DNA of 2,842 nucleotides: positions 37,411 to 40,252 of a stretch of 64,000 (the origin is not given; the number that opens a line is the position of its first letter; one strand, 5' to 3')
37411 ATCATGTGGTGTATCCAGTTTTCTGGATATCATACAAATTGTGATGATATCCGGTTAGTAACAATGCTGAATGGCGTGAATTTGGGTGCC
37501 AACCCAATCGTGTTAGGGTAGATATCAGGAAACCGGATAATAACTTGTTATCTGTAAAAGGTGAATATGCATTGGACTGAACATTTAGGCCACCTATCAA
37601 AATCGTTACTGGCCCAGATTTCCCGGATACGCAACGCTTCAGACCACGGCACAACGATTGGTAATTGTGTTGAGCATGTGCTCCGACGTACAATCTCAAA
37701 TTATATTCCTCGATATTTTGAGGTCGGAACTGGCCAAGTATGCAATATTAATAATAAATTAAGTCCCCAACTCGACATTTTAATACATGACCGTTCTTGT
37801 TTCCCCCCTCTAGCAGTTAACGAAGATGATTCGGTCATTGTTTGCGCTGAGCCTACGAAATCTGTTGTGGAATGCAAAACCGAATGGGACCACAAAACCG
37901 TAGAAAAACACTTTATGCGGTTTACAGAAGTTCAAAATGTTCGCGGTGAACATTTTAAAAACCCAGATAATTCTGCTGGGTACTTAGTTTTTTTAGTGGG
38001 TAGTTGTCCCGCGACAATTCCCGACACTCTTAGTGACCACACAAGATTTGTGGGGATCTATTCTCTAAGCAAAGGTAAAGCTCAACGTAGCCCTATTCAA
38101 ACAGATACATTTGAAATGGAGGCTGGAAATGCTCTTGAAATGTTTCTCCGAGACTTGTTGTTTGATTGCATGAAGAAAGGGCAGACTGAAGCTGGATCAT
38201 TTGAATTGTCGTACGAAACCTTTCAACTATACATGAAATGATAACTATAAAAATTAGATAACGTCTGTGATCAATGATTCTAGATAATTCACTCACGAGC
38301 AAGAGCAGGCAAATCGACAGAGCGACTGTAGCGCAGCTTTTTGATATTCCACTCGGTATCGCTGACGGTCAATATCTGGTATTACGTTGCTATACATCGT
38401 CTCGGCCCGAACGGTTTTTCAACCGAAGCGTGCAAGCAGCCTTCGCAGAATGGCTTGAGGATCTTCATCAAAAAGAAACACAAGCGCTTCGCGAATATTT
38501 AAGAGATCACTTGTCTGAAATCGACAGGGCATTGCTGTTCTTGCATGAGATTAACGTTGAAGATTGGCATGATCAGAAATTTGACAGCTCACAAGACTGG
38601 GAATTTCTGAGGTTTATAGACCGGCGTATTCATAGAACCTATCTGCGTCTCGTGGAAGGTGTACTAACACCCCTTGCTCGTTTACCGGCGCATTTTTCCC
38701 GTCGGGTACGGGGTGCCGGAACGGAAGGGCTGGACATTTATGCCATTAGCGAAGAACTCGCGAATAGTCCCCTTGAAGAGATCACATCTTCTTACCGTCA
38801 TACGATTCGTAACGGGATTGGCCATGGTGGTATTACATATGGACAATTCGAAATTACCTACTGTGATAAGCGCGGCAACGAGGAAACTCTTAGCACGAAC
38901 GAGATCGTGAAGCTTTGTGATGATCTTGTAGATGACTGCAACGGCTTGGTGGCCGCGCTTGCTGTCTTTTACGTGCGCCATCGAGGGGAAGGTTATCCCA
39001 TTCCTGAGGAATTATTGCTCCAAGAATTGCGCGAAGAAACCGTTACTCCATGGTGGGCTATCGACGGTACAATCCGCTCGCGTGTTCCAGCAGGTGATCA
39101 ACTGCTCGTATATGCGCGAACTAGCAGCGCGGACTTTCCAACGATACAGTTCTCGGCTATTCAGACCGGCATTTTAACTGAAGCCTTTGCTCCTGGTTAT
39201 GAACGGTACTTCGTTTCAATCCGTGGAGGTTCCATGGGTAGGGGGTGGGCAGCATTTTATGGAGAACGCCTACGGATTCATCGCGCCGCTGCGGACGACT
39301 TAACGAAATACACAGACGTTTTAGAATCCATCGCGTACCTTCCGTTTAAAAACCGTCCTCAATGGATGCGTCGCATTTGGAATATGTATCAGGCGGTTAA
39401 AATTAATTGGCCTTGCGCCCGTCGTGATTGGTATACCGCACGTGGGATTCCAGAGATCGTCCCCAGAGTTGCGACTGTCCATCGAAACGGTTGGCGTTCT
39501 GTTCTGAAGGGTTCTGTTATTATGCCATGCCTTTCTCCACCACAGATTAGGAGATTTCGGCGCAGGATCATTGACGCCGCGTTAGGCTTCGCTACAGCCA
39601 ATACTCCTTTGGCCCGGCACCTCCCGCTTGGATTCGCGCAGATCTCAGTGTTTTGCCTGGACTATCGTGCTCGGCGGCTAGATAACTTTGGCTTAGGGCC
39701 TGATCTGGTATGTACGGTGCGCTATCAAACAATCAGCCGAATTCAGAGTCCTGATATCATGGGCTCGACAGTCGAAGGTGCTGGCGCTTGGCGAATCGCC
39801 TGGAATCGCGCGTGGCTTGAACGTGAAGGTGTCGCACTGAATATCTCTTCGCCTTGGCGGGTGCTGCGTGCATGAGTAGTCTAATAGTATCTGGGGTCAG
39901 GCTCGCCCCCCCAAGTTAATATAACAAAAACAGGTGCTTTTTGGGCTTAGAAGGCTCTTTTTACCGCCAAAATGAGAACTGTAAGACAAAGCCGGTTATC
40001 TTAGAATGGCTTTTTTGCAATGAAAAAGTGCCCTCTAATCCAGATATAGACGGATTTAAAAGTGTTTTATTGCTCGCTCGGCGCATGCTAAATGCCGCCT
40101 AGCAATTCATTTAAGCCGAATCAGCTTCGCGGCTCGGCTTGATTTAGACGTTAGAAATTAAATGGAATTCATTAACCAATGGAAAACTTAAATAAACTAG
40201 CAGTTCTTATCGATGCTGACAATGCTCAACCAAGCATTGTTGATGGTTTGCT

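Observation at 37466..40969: The island has the layout of an integron cassette array lacking an integrase (CALIN-like), inserted directly upstream of the fliL flagellar operon.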

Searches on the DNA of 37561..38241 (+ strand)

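Call 56: search_with_rna_model(model_id=R1, sources=[L181, L184, L188], filters=off, max_evalue=1)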
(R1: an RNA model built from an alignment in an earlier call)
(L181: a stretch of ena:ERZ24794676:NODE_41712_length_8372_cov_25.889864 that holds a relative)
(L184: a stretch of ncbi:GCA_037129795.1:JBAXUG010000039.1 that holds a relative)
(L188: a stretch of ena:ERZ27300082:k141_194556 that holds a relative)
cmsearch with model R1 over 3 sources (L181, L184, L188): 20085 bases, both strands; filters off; matches with E-value up to 1: 6.
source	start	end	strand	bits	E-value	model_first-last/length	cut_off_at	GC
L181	3104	3175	+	23.7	0.00055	1-68/68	no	0.47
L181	4920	4986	+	21.2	0.0023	1-68/68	no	0.58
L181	4040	4115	+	20.7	0.0031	1-68/68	no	0.45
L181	5693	5783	+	16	0.043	1-68/68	no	0.59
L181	1321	1407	+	13.9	0.14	1-68/68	no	0.6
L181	1950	2024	+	11.4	0.55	1-68/68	no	0.6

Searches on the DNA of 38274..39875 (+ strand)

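Call 49: search_with_rna_model(model_id=R1, sources=[L174, L175, L176, L177, L178, L179, L180], filters=off, max_evalue=1, show_alignments=0)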
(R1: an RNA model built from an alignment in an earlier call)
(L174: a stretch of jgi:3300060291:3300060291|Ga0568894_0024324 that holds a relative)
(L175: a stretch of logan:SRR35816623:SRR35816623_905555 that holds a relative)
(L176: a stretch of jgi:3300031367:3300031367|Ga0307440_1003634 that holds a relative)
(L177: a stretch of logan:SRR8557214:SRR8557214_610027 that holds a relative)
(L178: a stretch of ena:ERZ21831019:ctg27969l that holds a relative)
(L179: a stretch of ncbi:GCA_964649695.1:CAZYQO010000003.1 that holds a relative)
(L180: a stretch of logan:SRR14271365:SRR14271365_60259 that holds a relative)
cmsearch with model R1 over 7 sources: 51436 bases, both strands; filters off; matches with E-value up to 1: 6.
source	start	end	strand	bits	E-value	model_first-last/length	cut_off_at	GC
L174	1779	1850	+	33.9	4.8e-06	1-68/68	no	0.5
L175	1655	1726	+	33.9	4.8e-06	1-68/68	no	0.5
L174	6379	6443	+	28.8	8e-05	1-68/68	no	0.62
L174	4881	4966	+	26.5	0.00029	1-68/68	no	0.59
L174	3408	3498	+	15.8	0.12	1-68/68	no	0.56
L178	763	832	-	12.3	0.88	1-68/68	no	0.54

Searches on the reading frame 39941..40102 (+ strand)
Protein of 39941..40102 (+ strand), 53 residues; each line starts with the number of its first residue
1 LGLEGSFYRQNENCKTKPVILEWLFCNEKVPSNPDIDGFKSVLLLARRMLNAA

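Call 4: search_protein_families(library=pfam, proteins=[window:39941-40102:+], max_evalue=0.1)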
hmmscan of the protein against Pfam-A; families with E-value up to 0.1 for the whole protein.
window:39941-40102:+ (53 aa): 0 families
